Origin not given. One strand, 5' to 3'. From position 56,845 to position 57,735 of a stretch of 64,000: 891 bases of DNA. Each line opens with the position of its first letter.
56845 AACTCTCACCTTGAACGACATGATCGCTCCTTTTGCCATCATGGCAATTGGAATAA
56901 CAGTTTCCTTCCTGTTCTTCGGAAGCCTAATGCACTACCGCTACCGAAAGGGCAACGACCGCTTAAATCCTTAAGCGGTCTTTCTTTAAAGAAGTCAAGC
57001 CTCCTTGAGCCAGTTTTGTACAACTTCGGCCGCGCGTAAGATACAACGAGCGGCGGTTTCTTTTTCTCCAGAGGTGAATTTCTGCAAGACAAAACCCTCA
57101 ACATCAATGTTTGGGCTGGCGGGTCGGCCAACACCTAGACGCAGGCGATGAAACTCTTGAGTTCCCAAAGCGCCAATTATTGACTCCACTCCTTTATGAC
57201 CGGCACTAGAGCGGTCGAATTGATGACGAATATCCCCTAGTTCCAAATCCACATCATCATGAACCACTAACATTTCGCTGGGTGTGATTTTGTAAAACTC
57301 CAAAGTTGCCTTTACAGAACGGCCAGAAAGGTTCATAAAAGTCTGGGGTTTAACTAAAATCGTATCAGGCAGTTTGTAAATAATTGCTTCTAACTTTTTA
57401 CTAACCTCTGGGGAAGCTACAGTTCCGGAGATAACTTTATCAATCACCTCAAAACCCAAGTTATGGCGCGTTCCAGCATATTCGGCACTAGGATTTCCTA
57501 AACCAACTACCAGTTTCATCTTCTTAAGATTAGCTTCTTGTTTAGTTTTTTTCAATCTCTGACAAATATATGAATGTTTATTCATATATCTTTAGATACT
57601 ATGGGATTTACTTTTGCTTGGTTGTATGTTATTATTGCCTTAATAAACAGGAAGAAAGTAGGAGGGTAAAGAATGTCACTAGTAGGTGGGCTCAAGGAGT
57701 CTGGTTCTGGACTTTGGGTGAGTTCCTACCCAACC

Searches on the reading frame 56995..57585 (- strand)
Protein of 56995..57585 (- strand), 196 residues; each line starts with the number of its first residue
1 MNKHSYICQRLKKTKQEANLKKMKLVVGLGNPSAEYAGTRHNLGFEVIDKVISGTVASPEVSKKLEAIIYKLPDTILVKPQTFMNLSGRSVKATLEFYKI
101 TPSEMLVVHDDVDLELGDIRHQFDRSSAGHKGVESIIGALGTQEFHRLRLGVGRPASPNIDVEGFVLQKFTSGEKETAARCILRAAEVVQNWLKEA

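Call 6: search_protein_families(library=ncbifam, proteins=[window:56995-57585:-])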
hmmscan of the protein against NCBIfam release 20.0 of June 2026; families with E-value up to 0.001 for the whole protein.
window:56995-57585:- (196 aa): 1 family
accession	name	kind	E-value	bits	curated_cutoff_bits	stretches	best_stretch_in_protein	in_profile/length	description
TIGR00447.2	pth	equivalog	1.2e-53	181.5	100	1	24-192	1-172/172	aminoacyl-tRNA hydrolase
